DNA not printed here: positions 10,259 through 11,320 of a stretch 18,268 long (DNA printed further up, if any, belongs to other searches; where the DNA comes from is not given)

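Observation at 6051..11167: Seven-gene translationally coupled operon that looks like a non-canonical CMP-ulosonic-acid pathway (KdsB homologue plus class II pyruvate aldolase, no KdsA/KdsC/KdsD)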

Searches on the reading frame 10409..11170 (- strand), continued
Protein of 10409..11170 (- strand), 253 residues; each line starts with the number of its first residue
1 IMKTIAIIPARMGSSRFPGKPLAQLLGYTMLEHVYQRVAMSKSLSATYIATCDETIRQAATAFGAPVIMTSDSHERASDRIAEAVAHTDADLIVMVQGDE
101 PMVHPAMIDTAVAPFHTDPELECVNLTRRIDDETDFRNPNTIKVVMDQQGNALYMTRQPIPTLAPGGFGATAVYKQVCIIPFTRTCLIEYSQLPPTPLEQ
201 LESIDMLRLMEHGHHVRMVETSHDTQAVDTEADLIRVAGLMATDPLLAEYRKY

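Call 74: search_dna_similar(query=window:10409-11170:-, collection=plasmids, mode=protein, max_evalue=1e-20, max_rows=25)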
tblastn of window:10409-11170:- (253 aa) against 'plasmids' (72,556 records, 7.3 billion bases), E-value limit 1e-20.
Records with a match: 68; places in all: 69; records where one place covers at least 80% of the query: 67.
Best place of each record, by identity: <60% 68.
By first word of the organism name: Escherichia 10; Sinorhizobium 7; Streptomyces 4; Klebsiella 3; Leisingera 3; Acinetobacter 3; Fusobacterium 2; Cupriavidus 2; Neisseria 2; Prevotella 2; and 26 more.
By predicted mobility (MOB-suite, as given by PLSDB): non-mobilizable 56; mobilizable 9; conjugative 3.
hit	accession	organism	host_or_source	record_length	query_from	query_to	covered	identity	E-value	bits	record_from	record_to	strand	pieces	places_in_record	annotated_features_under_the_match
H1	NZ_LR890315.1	Klebsiella oxytoca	Homo sapiens,rectal swab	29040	3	249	98%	39.7%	2e-47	174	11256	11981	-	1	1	kdsB: 3-deoxy-manno-octulosonate cytidylyltransferase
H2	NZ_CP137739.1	Escherichia coli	mixed culture,pig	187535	3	249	98%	39.7%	2e-47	174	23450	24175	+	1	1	kdsB: 3-deoxy-manno-octulosonate cytidylyltransferase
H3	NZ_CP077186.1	Fusobacterium animalis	Homo sapiens,resected colorectal tumor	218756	2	246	97%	37.0%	1e-49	181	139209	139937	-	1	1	kdsB: 3-deoxy-manno-octulosonate cytidylyltransferase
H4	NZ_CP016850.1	Pseudomonas sp. TMW 2.1634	cell culture,poultry meat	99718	7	242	93%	38.4%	7e-41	156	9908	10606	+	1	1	kdsB: 3-deoxy-manno-octulosonate cytidylyltransferase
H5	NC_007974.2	Cupriavidus metallidurans CH34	-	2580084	3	245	96%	36.6%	2e-39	152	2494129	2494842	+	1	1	none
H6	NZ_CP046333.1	Cupriavidus metallidurans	sedimentation pond in a zinc factory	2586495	3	245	96%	36.6%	2e-39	152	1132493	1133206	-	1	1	none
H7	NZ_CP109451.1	Streptomyces sp. NBC_01471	-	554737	3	234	92%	38.3%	3e-46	171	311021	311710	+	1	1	kdsB: 3-deoxy-manno-octulosonate cytidylyltransferase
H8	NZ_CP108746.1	Streptomyces sp. NBC_00963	-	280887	2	237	93%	37.6%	7e-45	167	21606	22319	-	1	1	kdsB: 3-deoxy-manno-octulosonate cytidylyltransferase | SIS domain-containing protein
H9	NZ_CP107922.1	Streptomyces sp. NBC_00440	-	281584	2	237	93%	37.6%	7e-45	167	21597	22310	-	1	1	kdsB: 3-deoxy-manno-octulosonate cytidylyltransferase | SIS domain-containing protein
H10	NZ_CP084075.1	Fusobacterium vincentii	-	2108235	2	246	97%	36.2%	7e-49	179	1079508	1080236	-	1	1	none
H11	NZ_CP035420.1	Leisingera sp. NJS204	cell culture,Marine Biofilm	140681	2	234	92%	38.0%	3e-33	134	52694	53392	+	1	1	3-deoxy-manno-octulosonate cytidylyltransferase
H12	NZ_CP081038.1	Leisingera sp. M527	-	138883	2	234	92%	37.6%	6e-33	133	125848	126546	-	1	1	3-deoxy-manno-octulosonate cytidylyltransferase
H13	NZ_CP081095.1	Leisingera caerulea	-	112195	2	234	92%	37.2%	3e-31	128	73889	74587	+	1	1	3-deoxy-manno-octulosonate cytidylyltransferase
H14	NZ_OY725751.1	Parabacteroides distasonis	-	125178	1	243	96%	35.6%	4e-41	157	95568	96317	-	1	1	kdsB: 3-deoxy-manno-octulosonate cytidylyltransferase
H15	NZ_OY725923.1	Bacteroides finegoldii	-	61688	2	236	93%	36.5%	3e-38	148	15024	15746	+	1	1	kdsB: 3-deoxy-manno-octulosonate cytidylyltransferase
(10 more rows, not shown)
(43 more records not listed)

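Call 80: find_encoding_contigs(protein=P0281, flank=8000, max_places=1)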
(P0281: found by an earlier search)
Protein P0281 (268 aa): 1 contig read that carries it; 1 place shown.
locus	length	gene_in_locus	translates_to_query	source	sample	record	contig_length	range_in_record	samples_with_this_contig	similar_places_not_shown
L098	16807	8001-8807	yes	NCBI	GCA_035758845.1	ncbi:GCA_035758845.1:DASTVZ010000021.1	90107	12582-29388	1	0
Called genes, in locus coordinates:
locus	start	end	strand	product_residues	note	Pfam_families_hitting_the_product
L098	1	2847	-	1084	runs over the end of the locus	PF00801:PKD (faint), PF07081:DUF1349 (faint), PF07495:Y_Y_Y (faint), PF19077:Big_13 (faint), PF22352:K319L-like_PKD (faint), PF17957:Big_7, PF13385:Laminin_G_3, PF17957:Big_7, +1 more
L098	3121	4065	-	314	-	PF00056:Ldh_1_N, PF02866:Ldh_1_C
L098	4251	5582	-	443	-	PF00180:Iso_dh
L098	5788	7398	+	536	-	PF00389:2-Hacid_dh, PF02826:2-Hacid_dh_C, PF19304:PGDH_inter, PF01842:ACT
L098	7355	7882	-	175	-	-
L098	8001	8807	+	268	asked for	PF02348:CTP_transf_3, PF12804:NTP_transf_3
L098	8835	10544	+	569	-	PF06418:CTP_synth_N, PF00117:GATase, PF07722:Peptidase_C26 (weak)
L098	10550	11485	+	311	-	PF00793:DAHP_synth_1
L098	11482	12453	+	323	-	PF13580:SIS_2 (faint), PF01380:SIS, PF00571:CBS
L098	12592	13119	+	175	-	PF08282:Hydrolase_3 (weak)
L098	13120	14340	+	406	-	PF00515:TPR_1 (faint), PF07719:TPR_2 (faint), PF13174:TPR_6 (faint), PF13428:TPR_14 (faint), PF13414:TPR_11 (weak), PF13432:TPR_16 (weak), PF14559:TPR_19 (weak), PF18073:Zn_ribbon_LapB, +2 more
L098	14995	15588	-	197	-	PF01121:CoaE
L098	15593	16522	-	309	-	PF00763:THF_DHG_CYH, PF02882:THF_DHG_CYH_C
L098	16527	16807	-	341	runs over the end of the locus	PF07885:Ion_trans_2, PF02254:TrkA_N, PF02080:TrkA_C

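Call 81: find_encoding_contigs(protein=P0145, flank=8000, max_places=1)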
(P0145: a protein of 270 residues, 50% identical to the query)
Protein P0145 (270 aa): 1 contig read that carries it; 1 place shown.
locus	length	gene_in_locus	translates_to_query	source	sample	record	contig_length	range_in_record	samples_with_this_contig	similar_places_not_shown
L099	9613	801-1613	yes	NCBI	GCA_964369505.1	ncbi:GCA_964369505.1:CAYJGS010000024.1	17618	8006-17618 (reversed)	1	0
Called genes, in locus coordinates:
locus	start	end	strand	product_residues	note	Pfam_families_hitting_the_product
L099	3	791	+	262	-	?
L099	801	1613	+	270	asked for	PF02348:CTP_transf_3, PF12804:NTP_transf_3 (weak)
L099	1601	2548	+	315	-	-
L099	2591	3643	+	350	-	PF00710:Asparaginase, PF17763:Asparaginase_C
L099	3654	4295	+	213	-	PF00702:Hydrolase, PF13419:HAD_2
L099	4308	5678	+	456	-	PF01938:TRAM, PF05958:tRNA_U5-meth_tr (weak), PF03602:Cons_hypoth95 (weak), PF05958:tRNA_U5-meth_tr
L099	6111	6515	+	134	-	PF09527:ATPase_gene1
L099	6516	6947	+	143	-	-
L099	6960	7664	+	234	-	PF00119:ATP-synt_A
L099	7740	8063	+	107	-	PF00137:ATP-synt_C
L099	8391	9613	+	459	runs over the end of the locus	PF00939:Na_sulph_symp, PF03600:CitMHS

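Call 83: search_protein_families(library=pfam, proteins=[L088:9859-10827:+, L090:2134-2844:+, L090:6979-8004:+, L087:2840-3931:+, L087:3-1022:+, L096:7610-8140:+, L092:10396-11211:+, L092:14546-15211:+], max_evalue=0.01)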
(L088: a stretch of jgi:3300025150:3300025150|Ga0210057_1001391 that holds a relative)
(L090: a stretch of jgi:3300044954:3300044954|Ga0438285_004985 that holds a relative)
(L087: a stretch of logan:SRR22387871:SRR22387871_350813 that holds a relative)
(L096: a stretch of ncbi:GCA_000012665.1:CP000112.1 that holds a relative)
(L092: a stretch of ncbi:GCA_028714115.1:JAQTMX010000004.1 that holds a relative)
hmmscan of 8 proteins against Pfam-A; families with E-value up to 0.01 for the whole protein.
L088:9859-10827:+ (322 aa): 2 families
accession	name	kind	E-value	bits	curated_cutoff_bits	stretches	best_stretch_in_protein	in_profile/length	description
PF00224.27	PK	-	1.7e-57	195.4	30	1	4-309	6-328/328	Pyruvate kinase, barrel domain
PF03328.21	HpcH_HpaI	-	3.4e-06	26.9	25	1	157-261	76-179/221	HpcH/HpaI aldolase/citrate lyase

L090:2134-2844:+ (236 aa): 1 family
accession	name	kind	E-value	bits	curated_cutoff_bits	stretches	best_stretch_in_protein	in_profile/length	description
PF03102.20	NeuB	-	4.6e-29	102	22.1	1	48-223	52-234/241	NeuB family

L090:6979-8004:+ (341 aa): 1 family
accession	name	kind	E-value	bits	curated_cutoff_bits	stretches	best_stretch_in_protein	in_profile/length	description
PF01261.30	AP_endonuc_2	-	2.2e-24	86.9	31.1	1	80-248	68-231/249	Xylose isomerase-like TIM barrel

L087:2840-3931:+ (364 aa): 3 families
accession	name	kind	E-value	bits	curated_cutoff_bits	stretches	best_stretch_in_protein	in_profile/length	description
PF22725.1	GFO_IDH_MocA_C3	-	2.3e-23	83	27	1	132-252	2-124/124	GFO/IDH/MocA C-terminal domain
PF01408.29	GFO_IDH_MocA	-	1.8e-17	64.6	24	1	7-115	1-113/120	Oxidoreductase family, NAD-binding Rossmann fold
PF02894.22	GFO_IDH_MocA_C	-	5.5e-11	43.1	22.9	1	141-329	7-206/218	Oxidoreductase family, C-terminal alpha/beta domain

L087:3-1022:+ (339 aa): 1 family
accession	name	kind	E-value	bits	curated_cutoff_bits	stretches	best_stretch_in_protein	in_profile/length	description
PF13527.13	Acetyltransf_9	-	0.0034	17.8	25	0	11-52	46-87/127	Acetyltransferase (GNAT) domain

L096:7610-8140:+ (176 aa): 1 family
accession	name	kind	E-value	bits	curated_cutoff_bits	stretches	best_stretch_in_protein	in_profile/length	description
PF24033.1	DUF7342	-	0.0049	17.3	31.6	0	32-87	22-77/150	Family of unknown function (DUF7342)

L092:10396-11211:+ (271 aa): 0 families

L092:14546-15211:+ (221 aa): 1 family
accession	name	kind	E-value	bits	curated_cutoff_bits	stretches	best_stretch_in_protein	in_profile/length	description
PF04199.19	Cyclase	-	1.2e-19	71.4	23.1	1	6-154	3-140/142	Putative cyclase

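Call 87: search_protein_families(library=ncbifam, proteins=[P0132, P0272, P0463, P0277, P0128, P0281, P0205], max_evalue=1e-30)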
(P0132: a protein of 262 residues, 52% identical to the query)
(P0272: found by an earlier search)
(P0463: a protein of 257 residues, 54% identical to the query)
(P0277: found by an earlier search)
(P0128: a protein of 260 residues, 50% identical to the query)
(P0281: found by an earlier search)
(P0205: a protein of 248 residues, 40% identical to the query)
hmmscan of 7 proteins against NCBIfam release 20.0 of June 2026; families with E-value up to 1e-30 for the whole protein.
P0132 (262 aa): 5 families
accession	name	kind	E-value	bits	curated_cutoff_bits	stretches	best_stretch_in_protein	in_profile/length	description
NF009905.0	PRK13368.1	subfamily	2e-85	286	255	1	3-254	3-241/243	3-deoxy-manno-octulosonate cytidylyltransferase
NF003952.0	PRK05450.1-5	subfamily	2e-76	256.5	193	1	3-254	3-248/250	3-deoxy-manno-octulosonate cytidylyltransferase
NF003950.0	PRK05450.1-3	subfamily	5.5e-58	196.2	234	1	3-253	3-244/248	3-deoxy-manno-octulosonate cytidylyltransferase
NF003948.0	PRK05450.1-1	equivalog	8.7e-53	179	281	1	4-253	7-245/248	3-deoxy-manno-octulosonate cytidylyltransferase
TIGR00466.1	kdsB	equivalog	5.3e-48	163.5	155.2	1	5-244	5-240/241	3-deoxy-manno-octulosonate cytidylyltransferase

P0272 (255 aa): 5 families
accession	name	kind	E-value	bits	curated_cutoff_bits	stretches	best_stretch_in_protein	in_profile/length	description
NF009905.0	PRK13368.1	subfamily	1e-92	309.9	255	1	1-248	1-241/243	3-deoxy-manno-octulosonate cytidylyltransferase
NF003952.0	PRK05450.1-5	subfamily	2.3e-85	285.7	193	1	1-248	1-248/250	3-deoxy-manno-octulosonate cytidylyltransferase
NF003950.0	PRK05450.1-3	subfamily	4.8e-63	212.8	234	1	1-248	1-245/248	3-deoxy-manno-octulosonate cytidylyltransferase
NF003948.0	PRK05450.1-1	equivalog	2.4e-57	194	281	1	3-245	6-243/248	3-deoxy-manno-octulosonate cytidylyltransferase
TIGR00466.1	kdsB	equivalog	6.6e-48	163.2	155.2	1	4-238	4-240/241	3-deoxy-manno-octulosonate cytidylyltransferase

P0463 (257 aa): 5 families
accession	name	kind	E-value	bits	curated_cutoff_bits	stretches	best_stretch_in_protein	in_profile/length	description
NF009905.0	PRK13368.1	subfamily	2.7e-103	344.5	255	1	1-249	1-242/243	3-deoxy-manno-octulosonate cytidylyltransferase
NF003952.0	PRK05450.1-5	subfamily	4.1e-82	275.1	193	1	1-248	1-248/250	3-deoxy-manno-octulosonate cytidylyltransferase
NF003950.0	PRK05450.1-3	subfamily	5.7e-58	196.2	234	1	1-248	1-245/248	3-deoxy-manno-octulosonate cytidylyltransferase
NF003948.0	PRK05450.1-1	equivalog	7.7e-57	192.3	281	1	1-247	4-245/248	3-deoxy-manno-octulosonate cytidylyltransferase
TIGR00466.1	kdsB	equivalog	1.3e-47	162.3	155.2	1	1-239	1-241/241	3-deoxy-manno-octulosonate cytidylyltransferase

P0277 (253 aa): 5 families
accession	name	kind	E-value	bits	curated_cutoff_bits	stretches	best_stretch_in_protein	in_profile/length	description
NF009905.0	PRK13368.1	subfamily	5e-85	284.7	255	1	3-249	2-241/243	3-deoxy-manno-octulosonate cytidylyltransferase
NF003952.0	PRK05450.1-5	subfamily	1.3e-81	273.5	193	1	3-249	2-248/250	3-deoxy-manno-octulosonate cytidylyltransferase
NF003950.0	PRK05450.1-3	subfamily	2.2e-65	220.4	234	1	3-250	2-246/248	3-deoxy-manno-octulosonate cytidylyltransferase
TIGR00466.1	kdsB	equivalog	3.9e-54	183.6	155.2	1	7-239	6-240/241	3-deoxy-manno-octulosonate cytidylyltransferase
NF003948.0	PRK05450.1-1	equivalog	1.2e-50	172.1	281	1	3-248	5-245/248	3-deoxy-manno-octulosonate cytidylyltransferase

P0128 (260 aa): 5 families
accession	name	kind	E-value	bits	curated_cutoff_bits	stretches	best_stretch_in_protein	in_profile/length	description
NF009905.0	PRK13368.1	subfamily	2.2e-93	312.1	255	1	6-252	2-241/243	3-deoxy-manno-octulosonate cytidylyltransferase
NF003952.0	PRK05450.1-5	subfamily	1.7e-82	276.3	193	1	6-251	2-247/250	3-deoxy-manno-octulosonate cytidylyltransferase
NF003950.0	PRK05450.1-3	subfamily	6.1e-63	212.4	234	1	6-251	2-244/248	3-deoxy-manno-octulosonate cytidylyltransferase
NF003948.0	PRK05450.1-1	equivalog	6.7e-55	186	281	1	4-250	3-244/248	3-deoxy-manno-octulosonate cytidylyltransferase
TIGR00466.1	kdsB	equivalog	1.8e-47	161.8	155.2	1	8-243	4-241/241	3-deoxy-manno-octulosonate cytidylyltransferase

P0281 (268 aa): 5 families
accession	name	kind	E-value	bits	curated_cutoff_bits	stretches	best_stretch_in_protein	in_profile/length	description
NF003952.0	PRK05450.1-5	subfamily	5e-95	317.4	193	1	18-257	3-248/250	3-deoxy-manno-octulosonate cytidylyltransferase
NF009905.0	PRK13368.1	subfamily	2.8e-90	301.9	255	1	18-257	3-241/243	3-deoxy-manno-octulosonate cytidylyltransferase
NF003950.0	PRK05450.1-3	subfamily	9.7e-78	260.9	234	1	18-258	3-246/248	3-deoxy-manno-octulosonate cytidylyltransferase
NF003948.0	PRK05450.1-1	equivalog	3.3e-68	229.6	281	1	18-257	6-246/248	3-deoxy-manno-octulosonate cytidylyltransferase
TIGR00466.1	kdsB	equivalog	6.1e-65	219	155.2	1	17-247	2-240/241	3-deoxy-manno-octulosonate cytidylyltransferase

P0205 (248 aa): 5 families
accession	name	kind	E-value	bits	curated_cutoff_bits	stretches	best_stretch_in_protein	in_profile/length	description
NF003952.0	PRK05450.1-5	subfamily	2.8e-98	328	193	1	1-239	1-246/250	3-deoxy-manno-octulosonate cytidylyltransferase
NF009905.0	PRK13368.1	subfamily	5.3e-93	310.8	255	1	1-239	1-239/243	3-deoxy-manno-octulosonate cytidylyltransferase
NF003950.0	PRK05450.1-3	subfamily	3.9e-86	288.4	234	1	1-240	1-244/248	3-deoxy-manno-octulosonate cytidylyltransferase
TIGR00466.1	kdsB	equivalog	6.1e-73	245.2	155.2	1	1-232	1-241/241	3-deoxy-manno-octulosonate cytidylyltransferase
NF003948.0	PRK05450.1-1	equivalog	7.5e-72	241.5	281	1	1-240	4-245/248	3-deoxy-manno-octulosonate cytidylyltransferase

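Call 89: search_dna_similar(query=window:10409-11167:-, collection=phages, mode=protein, max_evalue=1e-15, max_rows=12)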
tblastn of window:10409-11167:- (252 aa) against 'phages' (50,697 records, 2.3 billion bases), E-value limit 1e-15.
Records with a match: 5; places in all: 5; records where one place covers at least 80% of the query: 5.
Best place of each record, by identity: <60% 5.
By first word of the organism name: Bacteriophage 2; Acinetobacter 2; uncultured 1.
By host as written in the record: - 5.
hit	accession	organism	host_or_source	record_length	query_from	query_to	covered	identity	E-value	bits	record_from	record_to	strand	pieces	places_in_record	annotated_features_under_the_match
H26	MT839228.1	Bacteriophage sp.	human fecal samples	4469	4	245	96%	36.3%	4e-41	155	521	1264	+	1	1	record has no annotation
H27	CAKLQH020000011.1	Acinetobacter phage MD-2021a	not known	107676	1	239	95%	34.1%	1e-27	116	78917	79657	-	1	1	kdsB: 3-deoxy-manno-octulosonate cytidylyltransferase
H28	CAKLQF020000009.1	Acinetobacter phage MD-2021a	not known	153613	1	239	95%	34.1%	1e-27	116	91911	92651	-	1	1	kdsB: 3-deoxy-manno-octulosonate cytidylyltransferase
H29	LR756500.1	uncultured phage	metagenomic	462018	4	232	91%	31.7%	7e-31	125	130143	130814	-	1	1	record has no annotation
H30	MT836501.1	Bacteriophage sp.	human fecal samples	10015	4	233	91%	29.6%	7e-23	102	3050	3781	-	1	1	record has no annotation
